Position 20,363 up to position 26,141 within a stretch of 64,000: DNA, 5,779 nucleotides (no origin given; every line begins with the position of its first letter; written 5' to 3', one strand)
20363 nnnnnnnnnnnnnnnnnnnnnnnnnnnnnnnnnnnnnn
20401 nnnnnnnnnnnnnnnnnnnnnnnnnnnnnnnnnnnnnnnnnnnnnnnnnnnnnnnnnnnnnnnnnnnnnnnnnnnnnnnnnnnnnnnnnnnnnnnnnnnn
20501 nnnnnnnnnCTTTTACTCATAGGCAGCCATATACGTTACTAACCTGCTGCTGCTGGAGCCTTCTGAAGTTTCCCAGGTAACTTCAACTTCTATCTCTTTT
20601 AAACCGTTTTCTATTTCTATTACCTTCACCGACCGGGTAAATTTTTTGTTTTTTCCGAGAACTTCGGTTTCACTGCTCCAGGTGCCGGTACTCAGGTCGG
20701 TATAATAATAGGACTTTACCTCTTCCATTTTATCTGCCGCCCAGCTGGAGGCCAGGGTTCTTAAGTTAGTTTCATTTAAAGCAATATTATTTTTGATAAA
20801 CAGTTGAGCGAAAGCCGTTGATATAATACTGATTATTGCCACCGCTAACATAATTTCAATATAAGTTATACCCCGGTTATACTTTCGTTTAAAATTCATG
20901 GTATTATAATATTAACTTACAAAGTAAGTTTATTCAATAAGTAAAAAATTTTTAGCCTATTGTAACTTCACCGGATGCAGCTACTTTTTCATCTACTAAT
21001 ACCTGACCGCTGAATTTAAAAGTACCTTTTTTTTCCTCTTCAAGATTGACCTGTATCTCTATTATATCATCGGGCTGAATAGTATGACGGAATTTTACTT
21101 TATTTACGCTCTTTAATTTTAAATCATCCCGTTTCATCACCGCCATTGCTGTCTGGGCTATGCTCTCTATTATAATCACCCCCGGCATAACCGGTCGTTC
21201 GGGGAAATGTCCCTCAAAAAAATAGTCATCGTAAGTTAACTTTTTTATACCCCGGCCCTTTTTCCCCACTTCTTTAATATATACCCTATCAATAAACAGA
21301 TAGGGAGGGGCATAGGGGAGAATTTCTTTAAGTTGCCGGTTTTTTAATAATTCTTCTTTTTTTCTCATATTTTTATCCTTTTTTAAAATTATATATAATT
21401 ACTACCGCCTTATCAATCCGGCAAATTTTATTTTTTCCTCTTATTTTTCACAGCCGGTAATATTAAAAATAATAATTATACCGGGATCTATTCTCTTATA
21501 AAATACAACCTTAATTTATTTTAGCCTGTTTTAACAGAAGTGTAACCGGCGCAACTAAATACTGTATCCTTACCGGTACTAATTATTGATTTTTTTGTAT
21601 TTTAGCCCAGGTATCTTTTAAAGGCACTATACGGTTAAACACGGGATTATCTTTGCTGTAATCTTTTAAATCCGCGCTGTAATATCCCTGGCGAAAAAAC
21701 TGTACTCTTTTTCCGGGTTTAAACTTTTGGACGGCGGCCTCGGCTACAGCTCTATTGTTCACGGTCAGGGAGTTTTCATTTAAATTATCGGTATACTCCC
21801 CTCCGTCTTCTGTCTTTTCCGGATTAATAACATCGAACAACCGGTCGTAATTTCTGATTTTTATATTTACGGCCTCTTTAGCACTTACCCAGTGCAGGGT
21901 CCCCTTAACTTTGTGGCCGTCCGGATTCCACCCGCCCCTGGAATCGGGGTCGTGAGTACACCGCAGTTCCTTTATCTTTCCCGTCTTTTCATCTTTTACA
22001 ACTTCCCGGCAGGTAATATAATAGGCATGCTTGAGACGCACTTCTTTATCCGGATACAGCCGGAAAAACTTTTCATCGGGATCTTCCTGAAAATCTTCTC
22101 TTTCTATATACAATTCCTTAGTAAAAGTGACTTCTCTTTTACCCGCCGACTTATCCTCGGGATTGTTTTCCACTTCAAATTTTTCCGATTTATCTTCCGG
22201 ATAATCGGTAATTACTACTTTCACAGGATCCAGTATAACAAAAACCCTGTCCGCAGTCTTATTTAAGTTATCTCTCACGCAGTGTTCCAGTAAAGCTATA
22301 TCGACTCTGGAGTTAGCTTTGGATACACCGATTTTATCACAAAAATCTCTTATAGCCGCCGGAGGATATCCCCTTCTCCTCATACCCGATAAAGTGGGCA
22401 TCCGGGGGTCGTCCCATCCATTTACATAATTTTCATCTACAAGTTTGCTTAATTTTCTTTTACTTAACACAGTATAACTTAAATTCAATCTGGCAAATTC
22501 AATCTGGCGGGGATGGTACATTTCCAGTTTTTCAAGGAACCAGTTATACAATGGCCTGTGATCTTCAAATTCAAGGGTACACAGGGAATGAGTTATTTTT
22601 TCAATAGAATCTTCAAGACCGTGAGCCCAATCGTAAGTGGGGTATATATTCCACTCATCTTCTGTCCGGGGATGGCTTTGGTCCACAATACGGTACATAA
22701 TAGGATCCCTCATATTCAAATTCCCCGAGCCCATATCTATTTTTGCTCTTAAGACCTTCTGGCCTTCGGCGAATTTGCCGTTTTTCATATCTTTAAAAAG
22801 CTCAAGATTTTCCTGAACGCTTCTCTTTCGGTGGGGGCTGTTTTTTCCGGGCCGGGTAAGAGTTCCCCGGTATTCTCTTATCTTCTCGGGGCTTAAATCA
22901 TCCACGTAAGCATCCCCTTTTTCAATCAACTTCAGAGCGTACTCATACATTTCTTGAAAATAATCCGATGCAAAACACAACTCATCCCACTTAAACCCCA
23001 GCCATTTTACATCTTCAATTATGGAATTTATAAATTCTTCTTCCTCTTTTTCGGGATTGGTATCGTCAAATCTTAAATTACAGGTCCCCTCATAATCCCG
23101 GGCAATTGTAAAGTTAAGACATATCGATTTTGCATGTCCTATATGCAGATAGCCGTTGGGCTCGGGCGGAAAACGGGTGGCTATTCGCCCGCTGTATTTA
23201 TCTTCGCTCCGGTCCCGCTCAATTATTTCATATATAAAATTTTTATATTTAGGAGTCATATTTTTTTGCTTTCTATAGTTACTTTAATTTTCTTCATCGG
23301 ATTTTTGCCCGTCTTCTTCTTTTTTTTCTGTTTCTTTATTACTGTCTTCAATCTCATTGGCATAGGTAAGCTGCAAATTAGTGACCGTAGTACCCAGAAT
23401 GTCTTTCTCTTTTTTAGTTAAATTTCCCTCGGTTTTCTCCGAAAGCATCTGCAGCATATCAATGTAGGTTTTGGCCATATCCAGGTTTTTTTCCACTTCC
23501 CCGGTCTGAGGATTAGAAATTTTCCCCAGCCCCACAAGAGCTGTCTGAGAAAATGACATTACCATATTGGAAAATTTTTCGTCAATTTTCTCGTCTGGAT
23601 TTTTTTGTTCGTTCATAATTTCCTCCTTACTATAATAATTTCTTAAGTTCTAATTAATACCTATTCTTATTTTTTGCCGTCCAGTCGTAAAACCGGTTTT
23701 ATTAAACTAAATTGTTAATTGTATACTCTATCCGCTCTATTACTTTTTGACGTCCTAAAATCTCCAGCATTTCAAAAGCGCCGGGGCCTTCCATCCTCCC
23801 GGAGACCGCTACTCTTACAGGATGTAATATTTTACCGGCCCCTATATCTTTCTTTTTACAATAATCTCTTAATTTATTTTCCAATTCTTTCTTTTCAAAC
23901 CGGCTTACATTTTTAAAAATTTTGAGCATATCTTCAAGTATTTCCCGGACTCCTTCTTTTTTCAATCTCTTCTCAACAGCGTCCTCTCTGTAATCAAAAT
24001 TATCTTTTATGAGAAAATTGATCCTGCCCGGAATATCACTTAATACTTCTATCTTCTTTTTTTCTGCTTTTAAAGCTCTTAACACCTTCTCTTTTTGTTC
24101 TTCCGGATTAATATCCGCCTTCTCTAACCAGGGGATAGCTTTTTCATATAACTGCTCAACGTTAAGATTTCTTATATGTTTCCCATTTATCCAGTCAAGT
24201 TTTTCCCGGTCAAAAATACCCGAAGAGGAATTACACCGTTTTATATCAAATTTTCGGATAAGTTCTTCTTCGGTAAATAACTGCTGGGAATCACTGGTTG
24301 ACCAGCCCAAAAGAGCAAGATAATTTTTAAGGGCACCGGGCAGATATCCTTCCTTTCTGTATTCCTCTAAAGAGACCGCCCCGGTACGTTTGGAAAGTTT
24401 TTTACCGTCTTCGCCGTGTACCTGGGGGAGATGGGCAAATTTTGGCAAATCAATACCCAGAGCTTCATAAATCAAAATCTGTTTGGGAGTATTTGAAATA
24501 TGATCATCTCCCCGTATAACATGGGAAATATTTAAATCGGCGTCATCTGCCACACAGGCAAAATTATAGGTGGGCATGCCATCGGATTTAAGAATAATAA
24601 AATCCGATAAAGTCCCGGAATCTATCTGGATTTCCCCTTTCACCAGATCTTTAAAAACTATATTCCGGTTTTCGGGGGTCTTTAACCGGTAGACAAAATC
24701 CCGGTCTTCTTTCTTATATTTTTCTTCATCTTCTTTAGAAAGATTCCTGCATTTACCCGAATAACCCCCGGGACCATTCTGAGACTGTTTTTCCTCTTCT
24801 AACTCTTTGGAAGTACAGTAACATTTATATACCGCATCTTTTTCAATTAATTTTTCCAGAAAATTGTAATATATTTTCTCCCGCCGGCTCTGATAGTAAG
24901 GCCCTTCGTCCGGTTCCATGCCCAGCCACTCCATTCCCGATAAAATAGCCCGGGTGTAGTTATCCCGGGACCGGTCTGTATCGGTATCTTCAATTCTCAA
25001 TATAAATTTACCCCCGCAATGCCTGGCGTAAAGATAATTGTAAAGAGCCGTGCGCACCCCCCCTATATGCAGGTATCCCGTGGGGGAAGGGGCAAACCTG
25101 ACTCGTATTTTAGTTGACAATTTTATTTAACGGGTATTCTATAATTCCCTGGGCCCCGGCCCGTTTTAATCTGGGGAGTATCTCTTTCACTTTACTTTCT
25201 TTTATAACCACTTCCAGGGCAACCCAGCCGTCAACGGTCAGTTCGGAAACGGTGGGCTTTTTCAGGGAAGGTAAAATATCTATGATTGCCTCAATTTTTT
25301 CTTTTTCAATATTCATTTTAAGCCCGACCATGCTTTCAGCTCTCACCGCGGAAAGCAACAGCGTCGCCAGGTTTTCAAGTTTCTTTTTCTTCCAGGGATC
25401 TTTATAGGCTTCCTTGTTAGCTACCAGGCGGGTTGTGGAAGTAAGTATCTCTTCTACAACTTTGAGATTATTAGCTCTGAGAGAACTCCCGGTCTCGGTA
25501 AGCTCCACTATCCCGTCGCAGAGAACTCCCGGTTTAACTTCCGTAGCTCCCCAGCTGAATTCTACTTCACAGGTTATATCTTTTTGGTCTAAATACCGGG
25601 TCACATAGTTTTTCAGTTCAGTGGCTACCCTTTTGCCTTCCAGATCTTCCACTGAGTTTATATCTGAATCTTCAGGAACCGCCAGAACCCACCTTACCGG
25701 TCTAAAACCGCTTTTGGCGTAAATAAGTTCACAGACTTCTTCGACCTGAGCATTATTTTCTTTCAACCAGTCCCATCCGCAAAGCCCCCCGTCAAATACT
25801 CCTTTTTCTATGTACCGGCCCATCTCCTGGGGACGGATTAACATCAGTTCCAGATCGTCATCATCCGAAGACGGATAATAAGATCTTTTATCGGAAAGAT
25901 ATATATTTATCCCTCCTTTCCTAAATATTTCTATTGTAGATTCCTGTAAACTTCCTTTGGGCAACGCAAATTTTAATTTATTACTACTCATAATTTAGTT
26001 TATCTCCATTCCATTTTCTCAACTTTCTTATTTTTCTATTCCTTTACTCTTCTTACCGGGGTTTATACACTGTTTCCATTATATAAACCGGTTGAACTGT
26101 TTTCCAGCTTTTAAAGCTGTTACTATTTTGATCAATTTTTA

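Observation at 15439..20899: Hybrid cassette: minor pilins PilV-PilX-PilW with an embedded PorV-like barrel and a T9SS-tagged propeller adhesin in place of PilY1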

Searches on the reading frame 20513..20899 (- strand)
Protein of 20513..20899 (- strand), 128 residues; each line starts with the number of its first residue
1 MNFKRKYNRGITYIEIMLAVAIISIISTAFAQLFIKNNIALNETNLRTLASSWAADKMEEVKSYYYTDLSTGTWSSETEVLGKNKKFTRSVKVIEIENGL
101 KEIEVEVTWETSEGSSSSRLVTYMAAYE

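Call 3: search_protein_families(library=pfam, proteins=[window:20513-20899:-], max_evalue=1)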
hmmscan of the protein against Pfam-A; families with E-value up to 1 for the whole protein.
window:20513-20899:- (128 aa): 2 families
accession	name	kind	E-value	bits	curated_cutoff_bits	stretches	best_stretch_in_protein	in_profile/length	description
PF07963.17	N_methyl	-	0.0013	18.7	21.2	1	5-29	1-25/27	Prokaryotic N-terminal methylation motif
PF02501.22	T2SSI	-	0.092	13.3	25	1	47-124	4-79/80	Type II secretion system (T2SS), protein I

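Call 4: search_protein_families(library=ncbifam, proteins=[window:20513-20899:-], max_evalue=1)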
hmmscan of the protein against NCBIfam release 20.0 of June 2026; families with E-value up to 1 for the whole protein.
window:20513-20899:- (128 aa): 10 families
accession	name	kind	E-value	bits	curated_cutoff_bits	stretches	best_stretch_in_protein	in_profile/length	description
TIGR01707.1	gspI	equivalog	9.1e-07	29.3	44.35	1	10-110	1-99/101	type II secretion system minor pseudopilin GspI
TIGR02523.1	type_IV_pilV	equivalog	0.00086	19.8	52.2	1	9-92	2-89/139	type IV pilus modification protein PilV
NF041775.1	typeIV_PilA_Myxo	equivalog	0.00093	19.2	400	1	7-42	9-44/214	type IV pilin protein PilA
NF007848.0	PRK10557.1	equivalog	0.0071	15.7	120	1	5-34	7-36/192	prepilin peptidase-dependent protein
TIGR02532.1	IV_pilin_GFxxxE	domain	0.0081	16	16.3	1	14-29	7-22/24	prepilin-type N-terminal cleavage/methylation domain-containing protein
NF007862.0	PRK10574.1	equivalog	0.0083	16.3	138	1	7-28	3-24/145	prepilin peptidase-dependent pilin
NF041013.1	T4P_ComGE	equivalog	0.0094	16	49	1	6-45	1-40/83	competence type IV pilus minor pilin ComGE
NF011495.0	PRK14903.1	equivalog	0.074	11.9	503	1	40-110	340-407/431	16S rRNA (cytosine(967)-C(5))-methyltransferase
NF007800.0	PRK10506.1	equivalog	0.091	12.6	158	1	5-29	5-29/163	prepilin peptidase-dependent protein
TIGR01708.2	typeII_sec_gspH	equivalog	0.12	12.3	80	1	9-34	2-27/169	type II secretion system minor pseudopilin GspH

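Call 60: search_solved_structures(query=A5, max_evalue=10)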
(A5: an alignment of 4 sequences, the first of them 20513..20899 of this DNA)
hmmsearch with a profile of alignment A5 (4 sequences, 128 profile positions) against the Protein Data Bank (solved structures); distinct sequences matched with E-value up to 10: 3.
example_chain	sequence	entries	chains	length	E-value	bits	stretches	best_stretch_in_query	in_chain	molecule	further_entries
9egp_A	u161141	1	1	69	0.085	16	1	1-32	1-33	Geopilin domain 1 protein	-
7tgg_A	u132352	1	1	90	0.24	14.6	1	2-28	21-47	Geopilin domain 1 protein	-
9laa_A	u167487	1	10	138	0.28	14.3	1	5-27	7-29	Type IV pilin protein PilA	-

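Call 95: search_protein_families(library=ncbifam, alignment_id=A10, max_evalue=0.01)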
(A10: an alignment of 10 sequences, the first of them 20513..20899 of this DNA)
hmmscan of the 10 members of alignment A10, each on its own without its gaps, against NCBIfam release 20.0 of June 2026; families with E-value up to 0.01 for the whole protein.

A. member 1, window:20513-20899:- (128 aa): 7 families
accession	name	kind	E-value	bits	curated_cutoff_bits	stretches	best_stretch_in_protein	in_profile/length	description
TIGR01707.1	gspI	equivalog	9.1e-07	29.3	44.35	1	10-110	1-99/101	type II secretion system minor pseudopilin GspI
TIGR02523.1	type_IV_pilV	equivalog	0.00086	19.8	52.2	1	9-92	2-89/139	type IV pilus modification protein PilV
NF041775.1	typeIV_PilA_Myxo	equivalog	0.00093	19.2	400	1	7-42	9-44/214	type IV pilin protein PilA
NF007848.0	PRK10557.1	equivalog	0.0071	15.7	120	0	5-34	7-36/192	prepilin peptidase-dependent protein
TIGR02532.1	IV_pilin_GFxxxE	domain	0.0081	16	16.3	0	14-29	7-22/24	prepilin-type N-terminal cleavage/methylation domain-containing protein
NF007862.0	PRK10574.1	equivalog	0.0083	16.3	138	0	7-28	3-24/145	prepilin peptidase-dependent pilin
NF041013.1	T4P_ComGE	equivalog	0.0094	16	49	0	6-45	1-40/83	competence type IV pilus minor pilin ComGE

B. families by the number of members that match (of 10 scanned): 14 families
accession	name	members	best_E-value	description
TIGR02523.1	type_IV_pilV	6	1.2e-06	type IV pilus modification protein PilV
TIGR01707.1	gspI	5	9.1e-07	type II secretion system minor pseudopilin GspI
TIGR02532.1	IV_pilin_GFxxxE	5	7.1e-06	prepilin-type N-terminal cleavage/methylation domain-containing protein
NF041013.1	T4P_ComGE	5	0.00015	competence type IV pilus minor pilin ComGE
NF007848.0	PRK10557.1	4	0.00014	prepilin peptidase-dependent protein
TIGR02599.1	TIGR02599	3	1.1e-05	Verru_Chthon cassette protein C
NF041775.1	typeIV_PilA_Myxo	3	0.00093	type IV pilin protein PilA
TIGR01711.1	gspJ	2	1.3e-05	type II secretion system minor pseudopilin GspJ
NF007862.0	PRK10574.1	2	9.7e-05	prepilin peptidase-dependent pilin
NF007800.0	PRK10506.1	1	8.5e-05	prepilin peptidase-dependent protein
NF041002.1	pilin_ComGF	1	0.003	competence type IV pilus minor pilin ComGF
NF006965.0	PRK09440.1-3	1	0.0048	valine--pyruvate transaminase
TIGR01708.2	typeII_sec_gspH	1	0.0081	type II secretion system minor pseudopilin GspH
NF047827.1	T3SSXpsH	1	0.0087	type II secretion system protein XpsH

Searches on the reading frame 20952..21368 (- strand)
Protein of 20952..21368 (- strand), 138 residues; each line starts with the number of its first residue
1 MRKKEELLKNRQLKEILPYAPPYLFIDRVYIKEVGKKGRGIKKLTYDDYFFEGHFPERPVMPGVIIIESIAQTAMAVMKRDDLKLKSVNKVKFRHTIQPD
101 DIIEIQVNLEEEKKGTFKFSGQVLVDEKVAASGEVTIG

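Call 12: search_protein_families(library=pfam, proteins=[window:20952-21368:-], max_evalue=0.001)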
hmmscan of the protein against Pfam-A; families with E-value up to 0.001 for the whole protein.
window:20952-21368:- (138 aa): 2 families
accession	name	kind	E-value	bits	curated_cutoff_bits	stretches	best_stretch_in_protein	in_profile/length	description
PF07977.19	FabA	-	5.5e-22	78.3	23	1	20-132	4-136/138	FabA-like domain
PF22818.2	ApeI-like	-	3.5e-08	34.2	28.5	1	46-114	24-91/119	ApeI dehydratase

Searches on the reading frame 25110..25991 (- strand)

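Call 12: search_protein_families(library=pfam, proteins=[window:25110-25991:-], max_evalue=0.001)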
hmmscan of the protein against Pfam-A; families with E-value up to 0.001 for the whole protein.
window:25110-25991:- (293 aa): 3 families
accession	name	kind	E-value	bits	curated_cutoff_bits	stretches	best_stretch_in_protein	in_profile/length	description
PF01634.23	HisG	-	2.8e-43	148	25.5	1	53-212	1-156/158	ATP phosphoribosyltransferase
PF08029.16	HisG_C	-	5e-25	87.8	23.5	1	218-290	1-73/73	HisG, C-terminal domain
PF12974.12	Phosphonate-bd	-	9.5e-05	22.3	27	1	93-129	79-115/242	ABC transporter, phosphonate, periplasmic substrate-binding protein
